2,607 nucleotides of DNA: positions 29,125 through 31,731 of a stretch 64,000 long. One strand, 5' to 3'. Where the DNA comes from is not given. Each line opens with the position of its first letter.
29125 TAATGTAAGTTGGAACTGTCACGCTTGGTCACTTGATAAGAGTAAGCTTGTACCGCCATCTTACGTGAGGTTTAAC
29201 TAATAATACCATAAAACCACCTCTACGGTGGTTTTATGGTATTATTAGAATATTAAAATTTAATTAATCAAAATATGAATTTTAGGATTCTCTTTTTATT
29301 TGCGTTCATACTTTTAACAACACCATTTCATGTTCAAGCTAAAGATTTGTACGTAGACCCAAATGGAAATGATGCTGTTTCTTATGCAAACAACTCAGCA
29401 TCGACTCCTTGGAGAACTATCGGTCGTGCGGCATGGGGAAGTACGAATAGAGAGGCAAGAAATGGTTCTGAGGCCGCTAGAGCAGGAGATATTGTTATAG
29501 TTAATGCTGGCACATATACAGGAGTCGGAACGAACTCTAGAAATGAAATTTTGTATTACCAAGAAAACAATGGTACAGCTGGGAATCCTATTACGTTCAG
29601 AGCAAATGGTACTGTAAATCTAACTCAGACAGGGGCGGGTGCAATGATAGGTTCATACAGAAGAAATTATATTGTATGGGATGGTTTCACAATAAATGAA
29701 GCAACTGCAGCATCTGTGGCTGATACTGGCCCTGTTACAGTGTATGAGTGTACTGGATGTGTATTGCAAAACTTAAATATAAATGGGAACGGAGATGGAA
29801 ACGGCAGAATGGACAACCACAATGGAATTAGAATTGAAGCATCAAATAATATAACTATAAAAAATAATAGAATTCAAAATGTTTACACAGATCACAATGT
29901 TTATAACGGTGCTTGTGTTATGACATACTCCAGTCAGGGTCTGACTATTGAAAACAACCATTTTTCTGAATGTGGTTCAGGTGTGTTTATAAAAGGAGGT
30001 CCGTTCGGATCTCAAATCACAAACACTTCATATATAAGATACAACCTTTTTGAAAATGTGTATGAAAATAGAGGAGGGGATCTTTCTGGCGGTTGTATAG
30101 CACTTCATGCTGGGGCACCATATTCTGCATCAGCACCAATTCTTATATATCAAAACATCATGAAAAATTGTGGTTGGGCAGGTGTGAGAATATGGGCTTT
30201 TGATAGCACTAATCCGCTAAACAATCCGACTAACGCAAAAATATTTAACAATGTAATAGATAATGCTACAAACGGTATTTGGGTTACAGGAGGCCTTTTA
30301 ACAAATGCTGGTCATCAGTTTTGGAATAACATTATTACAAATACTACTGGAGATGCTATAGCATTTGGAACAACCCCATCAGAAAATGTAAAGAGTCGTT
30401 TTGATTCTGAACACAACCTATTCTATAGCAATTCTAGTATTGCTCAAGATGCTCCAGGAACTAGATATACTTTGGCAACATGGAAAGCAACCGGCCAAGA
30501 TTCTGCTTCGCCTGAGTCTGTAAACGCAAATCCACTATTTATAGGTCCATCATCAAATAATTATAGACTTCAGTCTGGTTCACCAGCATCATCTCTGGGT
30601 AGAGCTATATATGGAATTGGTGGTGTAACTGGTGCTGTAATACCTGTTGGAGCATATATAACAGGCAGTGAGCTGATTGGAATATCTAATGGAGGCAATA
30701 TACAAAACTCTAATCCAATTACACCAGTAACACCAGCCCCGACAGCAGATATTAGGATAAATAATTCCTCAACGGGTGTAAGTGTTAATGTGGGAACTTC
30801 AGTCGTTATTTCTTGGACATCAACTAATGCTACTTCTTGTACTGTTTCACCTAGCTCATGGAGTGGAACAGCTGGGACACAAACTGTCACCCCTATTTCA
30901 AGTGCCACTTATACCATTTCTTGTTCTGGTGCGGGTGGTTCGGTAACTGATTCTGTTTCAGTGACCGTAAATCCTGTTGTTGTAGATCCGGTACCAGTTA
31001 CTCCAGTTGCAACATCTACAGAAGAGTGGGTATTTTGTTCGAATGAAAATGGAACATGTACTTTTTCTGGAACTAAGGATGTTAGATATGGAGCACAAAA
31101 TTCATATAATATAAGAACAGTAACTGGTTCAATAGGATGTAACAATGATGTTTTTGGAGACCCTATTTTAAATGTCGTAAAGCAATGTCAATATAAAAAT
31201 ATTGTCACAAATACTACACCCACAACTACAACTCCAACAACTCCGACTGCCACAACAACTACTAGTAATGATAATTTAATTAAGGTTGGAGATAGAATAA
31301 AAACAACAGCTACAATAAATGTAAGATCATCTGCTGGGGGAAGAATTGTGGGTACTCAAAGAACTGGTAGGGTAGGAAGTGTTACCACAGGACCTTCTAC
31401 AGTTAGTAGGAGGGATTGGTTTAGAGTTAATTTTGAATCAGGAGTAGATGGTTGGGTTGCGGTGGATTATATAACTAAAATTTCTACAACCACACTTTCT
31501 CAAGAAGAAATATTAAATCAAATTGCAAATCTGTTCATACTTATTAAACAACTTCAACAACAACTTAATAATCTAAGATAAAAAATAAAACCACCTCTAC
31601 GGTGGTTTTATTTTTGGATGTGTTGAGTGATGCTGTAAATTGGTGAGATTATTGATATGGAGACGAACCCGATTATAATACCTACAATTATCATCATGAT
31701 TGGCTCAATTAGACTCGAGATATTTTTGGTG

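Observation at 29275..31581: Secreted beta-helix / PKD / SH3b surface protein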

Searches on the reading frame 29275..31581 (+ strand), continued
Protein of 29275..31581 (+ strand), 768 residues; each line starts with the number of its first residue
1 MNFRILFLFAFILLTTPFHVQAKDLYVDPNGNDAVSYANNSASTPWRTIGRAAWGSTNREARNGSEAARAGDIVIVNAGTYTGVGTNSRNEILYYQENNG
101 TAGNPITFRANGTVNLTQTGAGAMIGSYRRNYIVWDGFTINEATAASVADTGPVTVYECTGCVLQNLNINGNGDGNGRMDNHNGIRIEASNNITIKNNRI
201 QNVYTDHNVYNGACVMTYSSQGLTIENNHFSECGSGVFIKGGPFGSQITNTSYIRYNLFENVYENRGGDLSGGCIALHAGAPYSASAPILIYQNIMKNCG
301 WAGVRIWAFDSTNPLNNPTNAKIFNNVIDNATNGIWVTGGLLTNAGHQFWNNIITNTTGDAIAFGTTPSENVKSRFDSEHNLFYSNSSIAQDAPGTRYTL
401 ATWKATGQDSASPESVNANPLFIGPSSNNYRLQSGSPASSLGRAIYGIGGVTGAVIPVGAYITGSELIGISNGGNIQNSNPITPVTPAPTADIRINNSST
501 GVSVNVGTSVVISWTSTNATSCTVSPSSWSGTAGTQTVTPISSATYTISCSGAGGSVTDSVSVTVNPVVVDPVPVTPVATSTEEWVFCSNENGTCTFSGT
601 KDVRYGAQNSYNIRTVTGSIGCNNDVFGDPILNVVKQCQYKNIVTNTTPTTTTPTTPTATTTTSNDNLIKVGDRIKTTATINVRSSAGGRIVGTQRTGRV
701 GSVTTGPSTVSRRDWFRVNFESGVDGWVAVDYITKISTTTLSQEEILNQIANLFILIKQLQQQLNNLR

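Call 52: find_encoding_contigs(protein=P0004, flank=10000, max_places=1)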
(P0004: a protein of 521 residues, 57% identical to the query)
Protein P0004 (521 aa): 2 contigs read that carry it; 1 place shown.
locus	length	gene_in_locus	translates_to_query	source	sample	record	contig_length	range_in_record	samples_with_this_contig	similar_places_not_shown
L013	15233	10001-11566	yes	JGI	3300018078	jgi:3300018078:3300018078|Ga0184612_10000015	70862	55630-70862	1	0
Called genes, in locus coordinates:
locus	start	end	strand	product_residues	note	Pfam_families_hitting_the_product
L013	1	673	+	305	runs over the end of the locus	PF04892:VanZ-LLP1 (weak), PF13429:TPR_15 (weak), PF13424:TPR_12 (faint), PF00515:TPR_1 (faint), PF07719:TPR_2 (faint), PF13176:TPR_7 (faint), PF13431:TPR_17 (faint), PF14559:TPR_19 (weak)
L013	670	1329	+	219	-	PF01451:LMWPc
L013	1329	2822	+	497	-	PF02543:Carbam_trans_N, PF16861:Carbam_trans_C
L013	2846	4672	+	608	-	PF02543:Carbam_trans_N, PF16861:Carbam_trans_C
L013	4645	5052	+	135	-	PF19588:SxtJ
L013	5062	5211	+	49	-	PF19451:DUF5989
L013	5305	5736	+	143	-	PF00903:Glyoxalase, PF13468:Glyoxalase_3 (weak), PF13669:Glyoxalase_4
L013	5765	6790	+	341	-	-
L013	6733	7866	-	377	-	PF00657:Lipase_GDSL (weak), PF13472:Lipase_GDSL_2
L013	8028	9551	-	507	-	PF13229:Beta_helix (weak)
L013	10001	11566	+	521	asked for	PF22842:Pel9A-like_beta_helix (weak), PF13229:Beta_helix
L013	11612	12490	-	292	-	-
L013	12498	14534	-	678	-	PF01757:Acyl_transf_3, PF19040:SGNH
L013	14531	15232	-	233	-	?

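Call 53: find_encoding_contigs(protein=P0002, flank=8000, max_places=1)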
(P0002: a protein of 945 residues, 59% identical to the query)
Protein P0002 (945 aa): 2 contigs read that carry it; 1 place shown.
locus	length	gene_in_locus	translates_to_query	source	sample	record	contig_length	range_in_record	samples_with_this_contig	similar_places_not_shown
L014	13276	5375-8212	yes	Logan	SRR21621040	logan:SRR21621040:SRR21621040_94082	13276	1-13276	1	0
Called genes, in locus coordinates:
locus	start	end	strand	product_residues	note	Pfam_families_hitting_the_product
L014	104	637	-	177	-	PF07963:N_methyl (weak)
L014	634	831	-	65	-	PF01541:GIY-YIG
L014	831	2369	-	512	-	PF08309:LVIVD (faint)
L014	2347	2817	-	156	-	PF07963:N_methyl (weak)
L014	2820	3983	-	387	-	PF00482:T2SSF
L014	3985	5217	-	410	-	PF00437:T2SSE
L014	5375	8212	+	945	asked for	PF17957:Big_7, PF00041:fn3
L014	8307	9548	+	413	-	PF00479:G6PD_N, PF02781:G6PD_C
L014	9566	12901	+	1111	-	PF19077:Big_13 (faint), PF13750:Big_3_3 (faint), PF13385:Laminin_G_3, PF02210:Laminin_G_2 (weak), PF17957:Big_7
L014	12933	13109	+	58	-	-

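Call 61: find_encoding_contigs(protein=P0114, flank=8000, max_places=2)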
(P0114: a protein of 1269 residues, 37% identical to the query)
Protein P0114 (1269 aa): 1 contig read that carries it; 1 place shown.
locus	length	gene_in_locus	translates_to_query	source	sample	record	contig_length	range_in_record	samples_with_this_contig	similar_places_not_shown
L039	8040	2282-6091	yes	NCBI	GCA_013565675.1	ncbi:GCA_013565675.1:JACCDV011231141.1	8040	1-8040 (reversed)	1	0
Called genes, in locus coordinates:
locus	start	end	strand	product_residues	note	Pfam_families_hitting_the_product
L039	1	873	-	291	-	?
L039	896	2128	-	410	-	PF00437:T2SSE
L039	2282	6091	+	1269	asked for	PF16656:Pur_ac_phosph_N (weak), PF01471:PG_binding_1 (weak)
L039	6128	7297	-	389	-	PF00390:malic, PF03949:Malic_M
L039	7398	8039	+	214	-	?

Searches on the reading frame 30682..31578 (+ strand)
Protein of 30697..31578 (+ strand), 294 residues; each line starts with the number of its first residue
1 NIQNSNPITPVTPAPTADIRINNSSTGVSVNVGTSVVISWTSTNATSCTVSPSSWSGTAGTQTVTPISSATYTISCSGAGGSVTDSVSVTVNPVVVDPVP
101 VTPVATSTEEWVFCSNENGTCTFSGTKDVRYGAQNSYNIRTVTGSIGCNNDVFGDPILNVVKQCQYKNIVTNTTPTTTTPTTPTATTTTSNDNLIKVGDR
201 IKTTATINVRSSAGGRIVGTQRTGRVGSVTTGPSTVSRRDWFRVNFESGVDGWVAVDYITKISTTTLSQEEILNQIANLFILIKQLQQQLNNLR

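Call 25: find_homologous_proteins(query=window:30697-31578:+, max_evalue=0.001)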
Query window:30697-31578:+ (294 aa): 18 proteins with E <= 0.001 among 8000 candidates.
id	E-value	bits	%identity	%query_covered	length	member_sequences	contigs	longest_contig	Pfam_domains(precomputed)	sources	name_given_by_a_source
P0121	6.6e-32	129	42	31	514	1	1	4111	PF19407.6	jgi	jgi:hypothetical protein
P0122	1.3e-28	118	37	47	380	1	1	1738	PF07081.19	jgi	jgi:hypothetical protein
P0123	1.3e-27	115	49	28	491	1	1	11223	PF14606.13,PF17996.8,PF13472.13,PF00657.29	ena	-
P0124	3.6e-26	110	45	24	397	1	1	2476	-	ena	-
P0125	5.4e-20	90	44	17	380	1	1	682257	-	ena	-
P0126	1.1e-19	89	30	27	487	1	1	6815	-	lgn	-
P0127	4.4e-18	84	49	23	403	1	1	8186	PF01471.24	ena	-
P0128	7.9e-16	76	36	25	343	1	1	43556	PF08239.18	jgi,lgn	jgi:uncharacterized protein YgiM (DUF1202 family)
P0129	2.5e-15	75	39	30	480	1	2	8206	-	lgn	-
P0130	5.3e-15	74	38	32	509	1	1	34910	-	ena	-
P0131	3.0e-14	71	38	29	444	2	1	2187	-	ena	-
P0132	1.0e-13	69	39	25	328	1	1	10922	PF06347.20,PF08239.18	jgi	jgi:N-acetylmuramoyl-L-alanine amidase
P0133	4.3e-12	64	53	19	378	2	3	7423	PF00722.29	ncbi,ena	-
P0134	7.6e-8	50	47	34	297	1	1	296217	PF00801.27,PF00041.28,PF18911.7,PF16656.12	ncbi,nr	ncbi:fibronectin type III domain-containing protein [Candidatus Nomurabacteria bacterium]|nr:fibrone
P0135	2.2e-6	45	46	30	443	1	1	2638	PF00932.26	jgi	-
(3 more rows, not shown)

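Call 47: predict_structure(alignment_id=A2)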
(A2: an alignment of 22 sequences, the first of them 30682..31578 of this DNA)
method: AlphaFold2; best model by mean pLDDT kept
length: 299 residues; sequences in the alignment: 22
mean_pLDDT: 87.6   pTM: 0.42
mean pLDDT of the five models: 87.6, 85.4, 83.2, 75.1, 72.0
residues with pLDDT >= 90: 208; 70-90: 51; 50-70: 24; < 50: 16
segments of 3 or more residues with pLDDT < 50: 186-197
pLDDT, mean of each block of 10 residues (from residue 1): 58 88 94 94 98 96 97 96 97 92 71 94 97 96 97 97 95 84 51 49 92 95 93 94 94 93 82 66 88 89
secondary structure, 60 per line:
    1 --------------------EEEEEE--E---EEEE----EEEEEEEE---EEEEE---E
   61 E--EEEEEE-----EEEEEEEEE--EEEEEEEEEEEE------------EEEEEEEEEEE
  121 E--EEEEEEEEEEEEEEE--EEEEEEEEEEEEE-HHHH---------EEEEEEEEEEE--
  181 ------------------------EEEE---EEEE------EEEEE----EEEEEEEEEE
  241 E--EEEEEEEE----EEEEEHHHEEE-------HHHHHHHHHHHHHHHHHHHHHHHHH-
elements in order: E21-26 E33-36 E41-48 E52-56 E64-69 E75-83 E86-97 E110-121 E124-138 E141-153 H155-158 E168-178 E205-208 E212-215 E222-226 E231-241 E244-251 E256-260 E264-266 H274-298

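Call 49: fold_search(model_id=the predicted structure, library=pdb)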
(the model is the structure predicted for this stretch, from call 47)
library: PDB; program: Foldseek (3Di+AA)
matches with E <= 10: 1147; with E <= 0.001: 3
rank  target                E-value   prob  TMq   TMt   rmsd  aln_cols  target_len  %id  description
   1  8cka_A                6.3e-05  1.00  0.22  0.14  25.2       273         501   13  Deinococcus radidurans HPI S-layer (released 2023-04-19)
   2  9a7d_A                3.1e-04  1.00  0.20  0.12  22.7       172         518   20  Integrative model of YRVJ-YACD by crosslinking MS and deep learning (released 2024-09-18)
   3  1l0q_A                5.8e-04  1.00  0.22  0.17   6.6        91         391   22  Tandem YVTN beta-propeller and PKD domains from an archaeal surface layer protein (released 2002-11-06)
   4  5xwt_A                1.9e-03  0.99  0.21  0.17  20.6       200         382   16  Crystal structure of PTPdelta Ig1-Fn1 in complex with SALM5 LRR-Ig (released 2018-06-06)
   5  8dfp_A                2.6e-03  0.90  0.21  0.15  35.7       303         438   10  Ectodomain of full-length KIT(DupA502,Y503)-SCF dimers (released 2023-03-29)
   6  4yfd_A                2.7e-03  0.80  0.19  0.13  37.0       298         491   14  Crystal structure PTP delta Ig1-Fn2 in complex with IL-1RAcP (released 2015-05-06)
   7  4yfg_A                2.8e-03  0.89  0.22  0.14  36.3       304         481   15  Crystal structure of PTP delta meA3/meB minus variant Ig1-Fn1 (released 2015-05-06)
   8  7qfj_D                3.7e-03  0.85  0.17  0.26  25.6       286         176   11  Crystal structure of S-layer protein SlpX from Lactobacillus acidophilus, domain II (aa 194-362) (released 2022-12-21)
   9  2f8v_A                3.9e-03  1.00  0.22  0.32  14.1       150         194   17  Structure of full length telethonin in complex with the N-terminus of titin (released 2006-06-27)
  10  2a38_A                3.9e-03  0.99  0.22  0.32  19.6       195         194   12  Crystal structure of the N-Terminus of titin (released 2006-06-24)
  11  2rik                  4.3e-03  1.00  0.22  0.23  22.0       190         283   12  I-band fragment I67-I69 from titin (released 2008-01-22)
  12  6fwx_B                4.3e-03  0.99  0.21  0.31  25.5       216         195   12  Chimeric titin Z1Z2-Z1Z2 tandem (Z1212) functionalized with a GRGDS exogenous peptide from fibronectin (released 2019-03-27)
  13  7qfj_A                4.3e-03  0.85  0.17  0.26  25.7       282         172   11  Crystal structure of S-layer protein SlpX from Lactobacillus acidophilus, domain II (aa 194-362) (released 2022-12-21)
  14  7n6g_3J               5.1e-03  0.75  0.15  0.13  28.6       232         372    9  C1 of central pair (released 2022-05-18)
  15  5xwt_C                5.6e-03  0.97  0.21  0.17  21.4       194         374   16  Crystal structure of PTPdelta Ig1-Fn1 in complex with SALM5 LRR-Ig (released 2018-06-06)
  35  2evr                  1.3e-02  1.00  0.19  0.25   6.9        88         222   18  CRYSTAL STRUCTURE OF A PUTATIVE GAMMA-D-GLUTAMYL-L-DIAMINO ACID ENDOPEPTIDASE (NPUN_R0659) FROM NOSTOC PUNCTIFORME PCC 7 (released 2005-11-22)
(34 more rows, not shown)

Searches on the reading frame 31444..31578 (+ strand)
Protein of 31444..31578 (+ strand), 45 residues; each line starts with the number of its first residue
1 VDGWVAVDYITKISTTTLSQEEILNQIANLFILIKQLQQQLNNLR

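Call 66: find_homologous_proteins(query=A3, max_evalue=1)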
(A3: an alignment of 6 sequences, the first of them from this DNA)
Query A3 (6 sequences) (45 aa, profile of the alignment): 2 proteins with E <= 1 among 140 candidates.
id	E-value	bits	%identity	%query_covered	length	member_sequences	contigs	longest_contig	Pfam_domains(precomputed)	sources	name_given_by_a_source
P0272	1.2e-5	43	-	-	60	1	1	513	-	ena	-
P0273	7.0e-5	40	-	-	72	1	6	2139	-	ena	-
